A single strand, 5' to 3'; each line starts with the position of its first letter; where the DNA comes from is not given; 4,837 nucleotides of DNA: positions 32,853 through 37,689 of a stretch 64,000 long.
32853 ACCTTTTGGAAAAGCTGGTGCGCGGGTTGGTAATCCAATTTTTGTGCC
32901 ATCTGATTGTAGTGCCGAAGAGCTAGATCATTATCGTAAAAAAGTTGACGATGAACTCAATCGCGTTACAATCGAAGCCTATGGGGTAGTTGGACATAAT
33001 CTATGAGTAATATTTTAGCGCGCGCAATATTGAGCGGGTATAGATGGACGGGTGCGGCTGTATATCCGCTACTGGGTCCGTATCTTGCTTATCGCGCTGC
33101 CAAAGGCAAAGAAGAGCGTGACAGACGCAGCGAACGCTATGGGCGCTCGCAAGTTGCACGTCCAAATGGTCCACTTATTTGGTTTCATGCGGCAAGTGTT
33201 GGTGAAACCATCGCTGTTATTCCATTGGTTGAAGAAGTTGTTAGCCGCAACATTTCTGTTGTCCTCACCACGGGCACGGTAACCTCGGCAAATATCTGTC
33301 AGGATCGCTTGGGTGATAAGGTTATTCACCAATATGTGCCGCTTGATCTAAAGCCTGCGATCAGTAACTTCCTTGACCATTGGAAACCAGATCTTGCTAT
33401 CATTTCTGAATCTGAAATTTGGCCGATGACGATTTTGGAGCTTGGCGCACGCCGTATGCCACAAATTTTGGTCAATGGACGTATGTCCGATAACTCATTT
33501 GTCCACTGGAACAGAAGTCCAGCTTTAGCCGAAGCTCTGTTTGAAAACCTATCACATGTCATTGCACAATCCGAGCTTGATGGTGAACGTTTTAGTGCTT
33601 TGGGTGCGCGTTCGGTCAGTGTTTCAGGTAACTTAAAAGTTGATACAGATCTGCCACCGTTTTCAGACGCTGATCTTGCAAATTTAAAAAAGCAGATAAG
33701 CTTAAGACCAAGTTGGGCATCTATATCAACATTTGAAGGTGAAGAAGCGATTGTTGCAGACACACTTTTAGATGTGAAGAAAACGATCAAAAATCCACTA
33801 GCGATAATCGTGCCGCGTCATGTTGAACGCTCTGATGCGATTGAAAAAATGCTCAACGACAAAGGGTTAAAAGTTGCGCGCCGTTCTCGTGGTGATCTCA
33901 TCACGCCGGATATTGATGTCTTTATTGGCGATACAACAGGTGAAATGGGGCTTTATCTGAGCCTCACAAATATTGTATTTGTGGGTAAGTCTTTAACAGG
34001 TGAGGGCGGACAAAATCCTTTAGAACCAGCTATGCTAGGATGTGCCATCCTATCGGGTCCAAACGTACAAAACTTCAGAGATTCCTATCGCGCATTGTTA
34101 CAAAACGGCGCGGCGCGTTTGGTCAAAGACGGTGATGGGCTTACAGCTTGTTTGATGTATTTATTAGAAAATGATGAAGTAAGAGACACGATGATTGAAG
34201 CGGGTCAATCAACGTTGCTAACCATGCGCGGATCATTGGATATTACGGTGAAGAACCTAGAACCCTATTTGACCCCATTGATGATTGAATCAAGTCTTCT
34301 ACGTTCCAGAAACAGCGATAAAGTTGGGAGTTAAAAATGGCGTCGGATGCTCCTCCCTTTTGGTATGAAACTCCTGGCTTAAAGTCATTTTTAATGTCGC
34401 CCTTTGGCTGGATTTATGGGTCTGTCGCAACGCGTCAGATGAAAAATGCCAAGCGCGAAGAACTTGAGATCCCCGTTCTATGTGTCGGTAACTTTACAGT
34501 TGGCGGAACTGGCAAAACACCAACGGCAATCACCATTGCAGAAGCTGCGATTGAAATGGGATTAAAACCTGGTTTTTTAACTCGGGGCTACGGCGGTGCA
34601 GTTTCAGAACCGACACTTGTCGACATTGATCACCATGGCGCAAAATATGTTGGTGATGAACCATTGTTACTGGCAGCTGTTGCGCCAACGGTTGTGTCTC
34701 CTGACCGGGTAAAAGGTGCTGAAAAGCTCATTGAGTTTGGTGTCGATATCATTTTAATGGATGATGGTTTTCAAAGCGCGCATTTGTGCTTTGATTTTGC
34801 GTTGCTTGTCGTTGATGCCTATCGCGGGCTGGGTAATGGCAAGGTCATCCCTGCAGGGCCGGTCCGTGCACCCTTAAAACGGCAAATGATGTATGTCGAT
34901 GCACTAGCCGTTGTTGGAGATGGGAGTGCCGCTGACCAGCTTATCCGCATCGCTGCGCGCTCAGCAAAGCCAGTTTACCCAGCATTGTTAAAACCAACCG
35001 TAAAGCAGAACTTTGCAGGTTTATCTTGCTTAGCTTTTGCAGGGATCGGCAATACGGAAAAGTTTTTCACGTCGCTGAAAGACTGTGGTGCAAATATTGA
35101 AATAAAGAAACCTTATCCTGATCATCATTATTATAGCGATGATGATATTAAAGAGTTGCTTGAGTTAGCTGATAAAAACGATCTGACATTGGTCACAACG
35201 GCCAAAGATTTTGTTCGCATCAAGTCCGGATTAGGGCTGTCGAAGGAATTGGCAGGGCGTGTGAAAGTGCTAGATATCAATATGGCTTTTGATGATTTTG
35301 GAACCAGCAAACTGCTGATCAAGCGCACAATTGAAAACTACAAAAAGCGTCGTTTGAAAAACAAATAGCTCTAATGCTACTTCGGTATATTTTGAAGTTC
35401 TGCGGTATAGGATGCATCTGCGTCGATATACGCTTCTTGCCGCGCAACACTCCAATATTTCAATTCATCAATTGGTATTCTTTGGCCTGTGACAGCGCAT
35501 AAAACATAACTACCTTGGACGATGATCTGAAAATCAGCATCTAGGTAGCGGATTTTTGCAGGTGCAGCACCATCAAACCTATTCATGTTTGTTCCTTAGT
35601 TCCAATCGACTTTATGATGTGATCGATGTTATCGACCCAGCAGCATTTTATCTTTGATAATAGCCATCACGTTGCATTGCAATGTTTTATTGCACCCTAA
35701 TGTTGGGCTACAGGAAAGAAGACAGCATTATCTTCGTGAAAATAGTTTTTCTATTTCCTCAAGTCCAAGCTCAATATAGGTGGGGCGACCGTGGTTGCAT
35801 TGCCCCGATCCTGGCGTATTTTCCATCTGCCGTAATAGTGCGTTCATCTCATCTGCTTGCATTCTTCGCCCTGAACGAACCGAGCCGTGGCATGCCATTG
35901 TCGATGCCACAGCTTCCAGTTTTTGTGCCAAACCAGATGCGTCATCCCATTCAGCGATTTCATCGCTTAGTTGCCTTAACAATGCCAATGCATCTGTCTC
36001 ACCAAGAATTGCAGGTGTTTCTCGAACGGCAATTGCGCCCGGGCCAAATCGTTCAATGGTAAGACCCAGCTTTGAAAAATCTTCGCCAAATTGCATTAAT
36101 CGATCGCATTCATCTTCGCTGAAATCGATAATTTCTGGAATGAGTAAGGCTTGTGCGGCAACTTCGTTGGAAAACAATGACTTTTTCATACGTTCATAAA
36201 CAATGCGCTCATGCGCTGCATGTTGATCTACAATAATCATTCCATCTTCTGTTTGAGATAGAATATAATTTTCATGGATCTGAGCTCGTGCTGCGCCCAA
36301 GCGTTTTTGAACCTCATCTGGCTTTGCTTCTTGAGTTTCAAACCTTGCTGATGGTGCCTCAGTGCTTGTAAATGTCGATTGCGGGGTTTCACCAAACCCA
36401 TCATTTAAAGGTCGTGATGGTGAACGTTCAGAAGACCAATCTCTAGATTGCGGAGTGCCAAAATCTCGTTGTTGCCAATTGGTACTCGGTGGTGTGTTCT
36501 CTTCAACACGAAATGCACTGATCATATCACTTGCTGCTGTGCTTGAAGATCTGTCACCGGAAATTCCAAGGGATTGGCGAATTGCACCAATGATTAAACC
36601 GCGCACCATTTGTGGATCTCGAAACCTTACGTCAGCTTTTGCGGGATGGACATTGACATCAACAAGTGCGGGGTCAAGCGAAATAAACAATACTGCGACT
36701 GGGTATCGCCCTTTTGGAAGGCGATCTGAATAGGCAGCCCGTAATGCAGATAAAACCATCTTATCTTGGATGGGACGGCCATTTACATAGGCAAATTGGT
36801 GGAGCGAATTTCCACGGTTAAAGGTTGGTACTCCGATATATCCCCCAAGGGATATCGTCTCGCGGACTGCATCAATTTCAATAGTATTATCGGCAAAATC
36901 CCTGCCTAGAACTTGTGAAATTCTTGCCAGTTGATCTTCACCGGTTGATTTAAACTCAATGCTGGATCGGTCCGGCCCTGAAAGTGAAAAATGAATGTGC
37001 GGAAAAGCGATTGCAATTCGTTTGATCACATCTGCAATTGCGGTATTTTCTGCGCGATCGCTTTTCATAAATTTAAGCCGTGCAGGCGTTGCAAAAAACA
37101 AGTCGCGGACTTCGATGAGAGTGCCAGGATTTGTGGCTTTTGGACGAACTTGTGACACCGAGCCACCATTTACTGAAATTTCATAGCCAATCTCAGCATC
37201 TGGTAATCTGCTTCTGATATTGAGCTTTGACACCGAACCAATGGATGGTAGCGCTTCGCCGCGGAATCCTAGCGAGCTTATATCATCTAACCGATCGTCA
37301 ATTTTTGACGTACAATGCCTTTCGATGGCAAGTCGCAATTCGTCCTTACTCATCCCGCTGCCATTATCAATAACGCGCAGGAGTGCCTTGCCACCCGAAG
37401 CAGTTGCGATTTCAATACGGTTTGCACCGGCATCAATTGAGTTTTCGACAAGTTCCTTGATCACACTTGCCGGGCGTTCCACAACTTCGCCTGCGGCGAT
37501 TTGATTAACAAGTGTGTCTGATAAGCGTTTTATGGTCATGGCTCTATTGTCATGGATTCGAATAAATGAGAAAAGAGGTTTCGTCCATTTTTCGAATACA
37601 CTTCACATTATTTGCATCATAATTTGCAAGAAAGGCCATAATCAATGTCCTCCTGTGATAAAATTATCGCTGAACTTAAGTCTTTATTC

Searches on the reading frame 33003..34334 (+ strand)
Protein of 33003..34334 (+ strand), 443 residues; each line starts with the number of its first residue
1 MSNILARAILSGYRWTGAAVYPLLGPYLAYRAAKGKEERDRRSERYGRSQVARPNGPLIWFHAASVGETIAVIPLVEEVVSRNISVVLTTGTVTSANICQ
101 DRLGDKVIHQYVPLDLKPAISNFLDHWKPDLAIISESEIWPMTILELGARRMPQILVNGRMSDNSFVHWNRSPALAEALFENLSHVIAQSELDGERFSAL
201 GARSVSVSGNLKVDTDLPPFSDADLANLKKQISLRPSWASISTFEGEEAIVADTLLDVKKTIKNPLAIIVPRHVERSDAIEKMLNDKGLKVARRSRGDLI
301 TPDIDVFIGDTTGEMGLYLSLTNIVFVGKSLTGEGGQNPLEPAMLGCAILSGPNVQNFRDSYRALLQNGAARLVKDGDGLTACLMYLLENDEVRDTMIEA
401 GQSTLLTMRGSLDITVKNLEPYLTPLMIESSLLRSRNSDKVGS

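Call 25: search_protein_families(library=pfam, proteins=[window:33003-34334:+], max_evalue=0.00001)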
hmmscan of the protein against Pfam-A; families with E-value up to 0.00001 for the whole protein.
window:33003-34334:+ (443 aa): 1 family
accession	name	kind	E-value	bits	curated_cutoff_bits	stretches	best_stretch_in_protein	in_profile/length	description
PF04413.22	Glycos_transf_N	-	6.4e-57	192.4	23.9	1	41-214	2-178/179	3-Deoxy-D-manno-octulosonic-acid transferase (kdotransferase)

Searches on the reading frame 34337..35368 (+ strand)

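Call 25: search_protein_families(library=pfam, proteins=[window:34337-35368:+], max_evalue=0.00001)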
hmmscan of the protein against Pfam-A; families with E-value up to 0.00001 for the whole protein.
window:34337-35368:+ (343 aa): 1 family
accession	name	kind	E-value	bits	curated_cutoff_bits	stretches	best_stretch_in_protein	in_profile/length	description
PF02606.20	LpxK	-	1.3e-82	278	27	1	18-324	3-320/328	Tetraacyldisaccharide-1-P 4'-kinase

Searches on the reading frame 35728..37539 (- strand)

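Call 25: search_protein_families(library=pfam, proteins=[window:35728-37539:-], max_evalue=0.00001)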
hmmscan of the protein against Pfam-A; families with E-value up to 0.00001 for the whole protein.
window:35728-37539:- (603 aa): 4 families
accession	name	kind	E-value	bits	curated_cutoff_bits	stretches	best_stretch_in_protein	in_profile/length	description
PF08676.16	MutL_C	-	2.6e-47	160.5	25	1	419-559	2-141/142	MutL C terminal dimerisation domain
PF01119.25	DNA_mis_repair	-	4.9e-38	129.8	26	1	207-324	1-118/119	DNA mismatch repair protein, C-terminal domain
PF13589.12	HATPase_c_3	-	2.5e-11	44.2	25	1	24-119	4-101/137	Histidine kinase-, DNA gyrase B-, and HSP90-like ATPase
PF02518.31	HATPase_c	-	8.7e-07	29.8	26.4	1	21-81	4-64/111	Histidine kinase-, DNA gyrase B-, and HSP90-like ATPase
